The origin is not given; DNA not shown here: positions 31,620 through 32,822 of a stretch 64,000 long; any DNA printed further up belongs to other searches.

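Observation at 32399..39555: A 158-bp RNase Z fragment fused to the rnz promoter is duplicated 7 kb away, bracketing the second giant-gene cassette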

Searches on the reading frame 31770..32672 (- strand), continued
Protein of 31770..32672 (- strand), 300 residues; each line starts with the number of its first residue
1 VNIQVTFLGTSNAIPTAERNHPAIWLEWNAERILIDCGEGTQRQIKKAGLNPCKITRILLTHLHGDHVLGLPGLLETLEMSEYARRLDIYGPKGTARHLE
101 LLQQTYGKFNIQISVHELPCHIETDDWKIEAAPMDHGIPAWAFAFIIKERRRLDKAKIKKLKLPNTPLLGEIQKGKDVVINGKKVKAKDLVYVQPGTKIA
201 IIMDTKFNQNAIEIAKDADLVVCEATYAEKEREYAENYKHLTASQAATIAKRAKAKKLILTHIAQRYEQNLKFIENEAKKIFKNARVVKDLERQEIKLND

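Call 18: find_homologous_proteins(query=window:31770-32672:-, max_evalue=1e-20)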
Query window:31770-32672:- (300 aa): 7871 proteins with E <= 1e-20 among 8000 candidates; the best 120 are listed.
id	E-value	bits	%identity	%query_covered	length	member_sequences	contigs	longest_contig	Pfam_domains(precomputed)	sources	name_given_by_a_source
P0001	2.5e-181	619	90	100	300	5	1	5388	PF12706.14,PF23023.2,PF13691.13,PF00753.34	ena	-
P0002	7.7e-162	555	80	100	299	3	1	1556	PF12706.14,PF23023.2,PF13691.13,PF00753.34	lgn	-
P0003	3.6e-161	553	78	100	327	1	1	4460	PF12706.14,PF23023.2,PF13691.13,PF00753.34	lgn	-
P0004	4.3e-159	546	78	100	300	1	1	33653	PF12706.14,PF23023.2,PF13691.13,PF00753.34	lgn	-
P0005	1.2e-147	509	74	99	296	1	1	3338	PF12706.14,PF23023.2,PF13691.13,PF00753.34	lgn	-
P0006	1.1e-146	505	72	99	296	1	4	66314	PF12706.14,PF23023.2,PF13691.13,PF00753.34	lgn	-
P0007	2.9e-144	498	71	98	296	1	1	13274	PF12706.14,PF23023.2,PF13691.13,PF00753.34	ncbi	-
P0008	2.1e-139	482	71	98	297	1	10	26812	PF12706.14,PF23023.2,PF13691.13,PF00753.34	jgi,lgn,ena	-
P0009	3.7e-137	474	70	97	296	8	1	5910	PF12706.14,PF23023.2,PF13691.13,PF00753.34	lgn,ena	-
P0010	2.6e-135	468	68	97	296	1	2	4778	PF12706.14,PF23023.2,PF13691.13,PF00753.34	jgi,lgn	jgi:ribonuclease Z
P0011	2.8e-135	468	68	97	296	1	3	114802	PF12706.14,PF23023.2,PF13691.13,PF00753.34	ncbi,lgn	-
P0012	6.4e-135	467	68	97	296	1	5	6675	PF12706.14,PF23023.2,PF13691.13,PF00753.34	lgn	-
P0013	8.2e-135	467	90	78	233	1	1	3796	PF12706.14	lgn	-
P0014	2.4e-134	465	68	97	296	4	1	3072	PF12706.14,PF23023.2,PF13691.13,PF00753.34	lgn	-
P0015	1.7e-133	462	67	97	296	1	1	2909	PF12706.14,PF23023.2,PF13691.13,PF00753.34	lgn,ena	-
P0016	1.8e-133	462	69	97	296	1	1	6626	PF12706.14,PF23023.2,PF13691.13,PF00753.34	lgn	-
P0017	4.2e-129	448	67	97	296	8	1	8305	PF12706.14,PF23023.2,PF13691.13,PF00753.34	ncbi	-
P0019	8.2e-126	437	66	97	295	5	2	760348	PF12706.14,PF23023.2,PF13691.13,PF00753.34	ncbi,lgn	-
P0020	7.4e-124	431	64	97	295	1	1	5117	PF12706.14,PF23023.2,PF13691.13,PF00753.34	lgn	-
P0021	1.6e-123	429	62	97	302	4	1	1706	PF12706.14,PF23023.2,PF13691.13,PF00753.34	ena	-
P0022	3.6e-123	428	63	98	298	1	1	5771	PF12706.14,PF23023.2,PF13691.13,PF00753.34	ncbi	-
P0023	1.6e-122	426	63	97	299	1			PF12706.14,PF23023.2,PF13691.13,PF00753.34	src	-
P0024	2.4e-122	426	62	99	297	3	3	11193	PF12706.14,PF23023.2,PF13691.13,PF00753.34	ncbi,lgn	-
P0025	3.0e-118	412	61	99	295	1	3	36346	PF12706.14,PF23023.2,PF13691.13,PF00753.34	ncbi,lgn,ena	ncbi:MAG: ribonuclease Z [Nanoarchaeota archaeon]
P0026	5.5e-115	401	61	97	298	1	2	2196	PF12706.14,PF23023.2,PF13691.13,PF00753.34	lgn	-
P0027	7.5e-115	401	59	99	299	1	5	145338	PF12706.14,PF23023.2,PF13691.13,PF00753.34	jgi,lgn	jgi:ribonuclease Z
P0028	1.1e-113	397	59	98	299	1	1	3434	PF12706.14,PF23023.2,PF13691.13,PF00753.34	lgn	-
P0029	7.0e-113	395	58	98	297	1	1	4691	PF12706.14,PF23023.2,PF13691.13,PF00753.34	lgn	-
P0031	2.4e-111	390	58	97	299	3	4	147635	PF12706.14,PF23023.2,PF13691.13,PF00753.34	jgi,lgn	jgi:ribonuclease Z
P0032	4.5e-111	389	59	97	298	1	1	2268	PF12706.14,PF23023.2,PF13691.13,PF00753.34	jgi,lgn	jgi:ribonuclease Z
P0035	5.0e-110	385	58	97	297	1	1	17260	PF12706.14,PF23023.2,PF13691.13,PF00753.34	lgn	-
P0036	5.7e-110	385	59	97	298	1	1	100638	PF12706.14,PF23023.2,PF13691.13,PF00753.34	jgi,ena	-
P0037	5.8e-109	382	58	98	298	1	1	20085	PF12706.14,PF23023.2,PF13691.13,PF00753.34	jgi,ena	-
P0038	3.6e-108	379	59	98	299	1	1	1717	PF12706.14,PF23023.2,PF13691.13,PF00753.34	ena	-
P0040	1.4e-107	377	59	98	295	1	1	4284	PF12706.14,PF23023.2,PF13691.13,PF00753.34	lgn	-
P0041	1.5e-107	377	57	99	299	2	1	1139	PF12706.14,PF23023.2,PF13691.13,PF00753.34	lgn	-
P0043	3.6e-107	376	58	97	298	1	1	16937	PF12706.14,PF23023.2,PF13691.13,PF00753.34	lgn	-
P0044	5.8e-107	375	56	98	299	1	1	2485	PF12706.14,PF23023.2,PF13691.13,PF00753.34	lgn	-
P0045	9.9e-107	374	57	97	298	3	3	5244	PF12706.14,PF23023.2,PF13691.13,PF00753.34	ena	-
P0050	4.6e-106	372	58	97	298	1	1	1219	PF12706.14,PF23023.2,PF13691.13,PF00753.34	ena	-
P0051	1.1e-105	371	57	97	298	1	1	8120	PF12706.14,PF23023.2,PF13691.13,PF00753.34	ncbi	-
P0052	1.2e-105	371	56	97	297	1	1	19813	PF12706.14,PF23023.2,PF13691.13,PF00753.34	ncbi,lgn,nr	ncbi:MAG: ribonuclease Z [Nanoarchaeota archaeon]|nr:ribonuclease Z [Nanoarchaeota archaeon]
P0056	4.8e-105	369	57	98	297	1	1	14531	PF12706.14,PF23023.2,PF13691.13,PF00753.34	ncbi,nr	ncbi:ribonuclease Z [Candidatus Pacearchaeota archaeon]|nr:ribonuclease Z [Candidatus Pacearchaeota 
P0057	5.5e-105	369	55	99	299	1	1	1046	PF12706.14,PF23023.2,PF13691.13,PF00753.34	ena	-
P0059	7.5e-105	368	57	97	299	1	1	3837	PF12706.14,PF23023.2,PF13691.13,PF00753.34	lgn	-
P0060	1.3e-104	367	55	97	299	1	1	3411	PF12706.14,PF23023.2,PF13691.13,PF00753.34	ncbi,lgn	-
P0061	1.3e-104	367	55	99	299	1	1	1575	PF12706.14,PF23023.2,PF13691.13,PF00753.34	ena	-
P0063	1.7e-104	367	56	97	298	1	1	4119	PF12706.14,PF23023.2,PF13691.13,PF00753.34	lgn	-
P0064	1.9e-104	367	54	99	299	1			PF12706.14,PF23023.2,PF13691.13,PF00753.34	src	-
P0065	3.2e-104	366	57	98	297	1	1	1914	PF12706.14,PF23023.2,PF13691.13,PF00753.34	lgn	-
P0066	3.7e-104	366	55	98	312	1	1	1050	PF12706.14,PF23023.2,PF13691.13,PF00753.34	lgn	-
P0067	5.3e-104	365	54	97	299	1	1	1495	PF12706.14,PF23023.2,PF13691.13,PF00753.34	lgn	-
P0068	6.5e-104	365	56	99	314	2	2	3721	PF12706.14,PF23023.2,PF13691.13,PF00753.34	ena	-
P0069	7.7e-104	365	54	98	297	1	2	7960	PF12706.14,PF23023.2,PF13691.13,PF00753.34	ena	-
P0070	8.9e-104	365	55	97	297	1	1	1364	PF12706.14,PF23023.2,PF13691.13,PF00753.34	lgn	-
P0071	9.0e-104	365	55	97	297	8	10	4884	PF12706.14,PF23023.2,PF13691.13,PF00753.34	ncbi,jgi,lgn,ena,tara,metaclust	jgi:ribonuclease Z|tara:strand:+ start:673 stop:1566 length:894 start_codon:yes stop_codon:yes gene_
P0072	9.6e-104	365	54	98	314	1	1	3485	PF12706.14,PF23023.2,PF13691.13,PF00753.34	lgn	-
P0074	1.2e-103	364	55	98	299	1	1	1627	PF12706.14,PF23023.2,PF13691.13,PF00753.34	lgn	-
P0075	1.4e-103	364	56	98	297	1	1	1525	PF12706.14,PF23023.2,PF13691.13,PF00753.34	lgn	-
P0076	1.5e-103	364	54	98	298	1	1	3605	PF12706.14,PF23023.2,PF13691.13,PF00753.34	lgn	-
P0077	2.1e-103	363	56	99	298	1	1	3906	PF12706.14,PF23023.2,PF13691.13,PF00753.34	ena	-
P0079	3.0e-103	363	55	98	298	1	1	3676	PF12706.14,PF23023.2,PF13691.13,PF00753.34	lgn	-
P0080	3.2e-103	363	57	97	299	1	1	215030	PF12706.14,PF23023.2,PF13691.13,PF00753.34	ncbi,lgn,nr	ncbi:MAG: ribonuclease Z [Nanoarchaeota archaeon]|nr:ribonuclease Z [Nanoarchaeota archaeon]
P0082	3.8e-103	363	56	98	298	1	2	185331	PF12706.14,PF23023.2,PF13691.13,PF00753.34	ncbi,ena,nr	ncbi:MAG: ribonuclease Z [Nanoarchaeota archaeon]|nr:ribonuclease Z [Nanoarchaeota archaeon]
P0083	3.8e-103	363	55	97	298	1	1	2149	PF12706.14,PF23023.2,PF13691.13,PF00753.34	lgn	-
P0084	3.9e-103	363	55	96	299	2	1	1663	PF12706.14,PF23023.2,PF13691.13,PF00753.34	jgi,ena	-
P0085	4.5e-103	362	54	98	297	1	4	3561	PF12706.14,PF23023.2,PF13691.13,PF00753.34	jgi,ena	-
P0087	5.9e-103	362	54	98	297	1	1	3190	PF12706.14,PF23023.2,PF13691.13,PF00753.34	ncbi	-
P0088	7.1e-103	362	55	98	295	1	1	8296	PF12706.14,PF23023.2,PF13691.13,PF00753.34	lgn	-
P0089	7.2e-103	362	55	97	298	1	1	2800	PF12706.14,PF23023.2,PF13691.13,PF00753.34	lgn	-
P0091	1.2e-102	361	55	98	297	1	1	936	PF12706.14,PF23023.2,PF13691.13,PF00753.34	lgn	-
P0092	2.0e-102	360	54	98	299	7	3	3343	PF12706.14,PF23023.2,PF13691.13,PF00753.34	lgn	-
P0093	2.1e-102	360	55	99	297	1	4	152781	PF12706.14,PF23023.2,PF13691.13,PF00753.34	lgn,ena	-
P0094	2.1e-102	360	53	98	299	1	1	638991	PF12706.14,PF23023.2,PF13691.13,PF00753.34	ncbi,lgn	-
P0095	2.1e-102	360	55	98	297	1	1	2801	PF12706.14,PF23023.2,PF13691.13,PF00753.34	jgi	-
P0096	2.3e-102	360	55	98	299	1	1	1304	PF12706.14,PF23023.2,PF13691.13,PF00753.34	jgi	jgi:ribonuclease Z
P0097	2.4e-102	360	53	98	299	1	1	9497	PF12706.14,PF23023.2,PF13691.13,PF00753.34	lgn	-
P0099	4.6e-102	359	55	98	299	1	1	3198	PF12706.14,PF23023.2,PF13691.13,PF00753.34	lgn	-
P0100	5.8e-102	359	55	97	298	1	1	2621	PF12706.14,PF23023.2,PF13691.13,PF00753.34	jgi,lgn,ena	-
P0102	7.3e-102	358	55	97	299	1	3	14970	PF12706.14,PF23023.2,PF13691.13,PF00753.34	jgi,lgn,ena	-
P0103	7.5e-102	358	53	98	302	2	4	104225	PF12706.14,PF23023.2,PF13691.13,PF00753.34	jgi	jgi:ribonuclease Z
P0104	9.3e-102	358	56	98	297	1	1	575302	PF12706.14,PF23023.2,PF13691.13,PF00753.34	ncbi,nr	ncbi:ribonuclease Z [Candidatus Pacearchaeota archaeon]|nr:ribonuclease Z [Candidatus Pacearchaeota 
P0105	1.0e-101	358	54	98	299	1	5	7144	PF12706.14,PF23023.2,PF13691.13,PF00753.34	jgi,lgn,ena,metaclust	metaclust:\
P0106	1.2e-101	358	57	98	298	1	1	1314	PF12706.14,PF23023.2,PF13691.13,PF00753.34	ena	-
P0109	1.6e-101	357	55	98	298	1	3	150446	PF12706.14,PF23023.2,PF13691.13,PF00753.34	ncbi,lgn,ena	-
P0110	1.7e-101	357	55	98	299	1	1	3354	PF12706.14,PF23023.2,PF13691.13,PF00753.34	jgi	-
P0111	1.8e-101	357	54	97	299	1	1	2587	PF12706.14,PF23023.2,PF13691.13,PF00753.34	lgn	-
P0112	2.5e-101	357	52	99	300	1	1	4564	PF12706.14,PF23023.2,PF13691.13,PF00753.34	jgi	-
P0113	2.9e-101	356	57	97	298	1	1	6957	PF12706.14,PF23023.2,PF13691.13,PF00753.34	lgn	-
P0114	2.9e-101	356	54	97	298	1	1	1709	PF12706.14,PF23023.2,PF13691.13,PF00753.34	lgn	-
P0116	3.0e-101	356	56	98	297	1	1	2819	PF12706.14,PF23023.2,PF13691.13,PF00753.34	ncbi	-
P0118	3.3e-101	356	53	98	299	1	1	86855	PF12706.14,PF23023.2,PF13691.13,PF00753.34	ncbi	-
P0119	3.3e-101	356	54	96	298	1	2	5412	PF12706.14,PF23023.2,PF13691.13,PF00753.34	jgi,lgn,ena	-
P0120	3.4e-101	356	54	99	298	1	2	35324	PF12706.14,PF23023.2,PF13691.13,PF00753.34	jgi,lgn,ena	-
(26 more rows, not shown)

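Call 19: find_encoding_contigs(protein=P0001, flank=10000, max_places=6)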
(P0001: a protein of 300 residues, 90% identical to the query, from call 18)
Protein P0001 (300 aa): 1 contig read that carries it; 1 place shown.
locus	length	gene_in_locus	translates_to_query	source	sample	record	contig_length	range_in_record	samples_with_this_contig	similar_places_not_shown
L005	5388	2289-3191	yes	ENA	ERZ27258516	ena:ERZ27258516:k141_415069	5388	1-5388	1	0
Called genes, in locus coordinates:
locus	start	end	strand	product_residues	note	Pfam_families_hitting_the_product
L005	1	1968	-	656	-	?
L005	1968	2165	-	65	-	-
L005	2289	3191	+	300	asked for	PF23023:Anti-Pycsar_Apyc1, PF00753:Lactamase_B, PF13691:Lactamase_B_4, PF12706:Lactamase_B_2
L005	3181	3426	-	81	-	PF01423:LSM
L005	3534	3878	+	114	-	-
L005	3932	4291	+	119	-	PF01201:Ribosomal_S8e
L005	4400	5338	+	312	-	PF08271:Zn_Ribbon_TF, PF00382:TFIIB, PF04545:Sigma70_r4 (faint), PF00382:TFIIB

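Call 20: find_encoding_contigs(protein=P0004, flank=10000, max_places=4)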
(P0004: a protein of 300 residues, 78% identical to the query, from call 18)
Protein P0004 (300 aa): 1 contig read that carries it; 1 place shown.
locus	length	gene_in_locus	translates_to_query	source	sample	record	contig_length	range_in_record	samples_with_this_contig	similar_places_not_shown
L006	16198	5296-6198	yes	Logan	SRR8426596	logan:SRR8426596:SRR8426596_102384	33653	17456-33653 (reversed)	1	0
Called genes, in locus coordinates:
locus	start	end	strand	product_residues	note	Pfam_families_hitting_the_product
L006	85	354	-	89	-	-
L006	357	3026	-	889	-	-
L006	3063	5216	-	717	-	-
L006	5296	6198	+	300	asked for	PF23023:Anti-Pycsar_Apyc1, PF00753:Lactamase_B, PF13691:Lactamase_B_4, PF12706:Lactamase_B_2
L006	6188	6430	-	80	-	PF14438:SM-ATX (faint), PF01423:LSM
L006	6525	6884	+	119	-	PF01201:Ribosomal_S8e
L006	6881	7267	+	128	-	-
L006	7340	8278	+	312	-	PF08271:Zn_Ribbon_TF, PF00382:TFIIB, PF04545:Sigma70_r4 (faint), PF00382:TFIIB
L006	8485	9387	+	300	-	-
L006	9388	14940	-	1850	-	-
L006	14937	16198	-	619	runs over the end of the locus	-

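Call 21: find_encoding_contigs(protein=P0013, flank=10000, max_places=4)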
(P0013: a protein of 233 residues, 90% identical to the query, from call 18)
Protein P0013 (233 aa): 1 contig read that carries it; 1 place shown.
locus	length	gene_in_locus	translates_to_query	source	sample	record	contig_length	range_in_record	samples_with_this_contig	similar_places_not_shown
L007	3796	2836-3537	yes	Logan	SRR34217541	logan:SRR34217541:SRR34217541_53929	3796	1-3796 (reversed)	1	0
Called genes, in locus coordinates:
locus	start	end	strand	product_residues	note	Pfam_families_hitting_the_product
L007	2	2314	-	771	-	?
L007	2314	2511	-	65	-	PF12802:MarR_2 (weak)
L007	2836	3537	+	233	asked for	PF12706:Lactamase_B_2 (faint)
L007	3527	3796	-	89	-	?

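Call 31: find_related_loci(query=window:31770-32672:-, collection=genome_contigs, flank=10000)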
Query window:31770-32672:- (300 aa) in genome_contigs; peptide patterns used: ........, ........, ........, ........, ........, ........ (x = any residue, [..] = any of these).
76 stretches matched a pattern; 4 encode a relative of the query (tblastn E <= 1e-3); 4 distinct loci.
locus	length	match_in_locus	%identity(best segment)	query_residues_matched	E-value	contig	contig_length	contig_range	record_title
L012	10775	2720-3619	93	1-300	0e+0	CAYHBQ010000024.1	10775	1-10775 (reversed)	MAG TPA_asm: Candidatus Woesearchaeota archaeon isolate ERP119705_co11_463 genome assembly, contig: NODE_5101_length_107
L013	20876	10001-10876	68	1-292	3e-136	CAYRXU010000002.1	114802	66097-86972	MAG TPA_asm: Candidatus Woesearchaeota archaeon isolate SRP342105_co1_450 genome assembly, contig: NODE_192_length_11480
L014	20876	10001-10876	68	1-292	1e-130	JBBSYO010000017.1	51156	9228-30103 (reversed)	MAG: Nanoarchaeota archaeon isolate H52-bin126_1 H52_bin126_1_000000000017, whole genome shotgun sequence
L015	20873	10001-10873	66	1-292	2e-125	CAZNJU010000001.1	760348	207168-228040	MAG TPA_asm: Candidatus Woesearchaeota archaeon isolate SRP342105_co2_256 genome assembly, contig: NODE_1_length_760348_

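Call 60: find_encoding_contigs(protein=P0003, flank=5000, max_places=3)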
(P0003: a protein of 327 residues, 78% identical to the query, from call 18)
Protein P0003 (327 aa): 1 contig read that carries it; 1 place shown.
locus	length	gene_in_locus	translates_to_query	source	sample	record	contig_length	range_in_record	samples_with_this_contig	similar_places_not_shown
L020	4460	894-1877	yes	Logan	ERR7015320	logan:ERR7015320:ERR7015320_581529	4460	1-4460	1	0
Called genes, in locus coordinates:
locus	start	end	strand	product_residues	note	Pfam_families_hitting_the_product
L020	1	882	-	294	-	?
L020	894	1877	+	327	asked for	PF23023:Anti-Pycsar_Apyc1, PF13691:Lactamase_B_4, PF00753:Lactamase_B, PF12706:Lactamase_B_2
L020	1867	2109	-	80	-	PF14438:SM-ATX (faint), PF01423:LSM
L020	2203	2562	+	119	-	PF01201:Ribosomal_S8e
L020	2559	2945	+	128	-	-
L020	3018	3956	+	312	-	PF08271:Zn_Ribbon_TF, PF00382:TFIIB, PF04545:Sigma70_r4 (faint), PF00382:TFIIB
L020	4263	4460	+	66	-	?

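Call 61: find_encoding_contigs(protein=P0002, flank=5000, max_places=3)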
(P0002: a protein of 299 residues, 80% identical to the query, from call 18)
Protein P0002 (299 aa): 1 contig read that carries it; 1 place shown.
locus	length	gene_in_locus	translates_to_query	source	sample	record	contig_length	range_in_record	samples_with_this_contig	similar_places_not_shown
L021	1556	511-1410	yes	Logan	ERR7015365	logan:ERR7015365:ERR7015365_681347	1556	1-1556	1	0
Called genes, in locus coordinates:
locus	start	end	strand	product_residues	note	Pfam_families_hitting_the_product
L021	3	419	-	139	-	?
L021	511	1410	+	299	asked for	PF23023:Anti-Pycsar_Apyc1, PF00753:Lactamase_B, PF13691:Lactamase_B_4, PF12706:Lactamase_B_2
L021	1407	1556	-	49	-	?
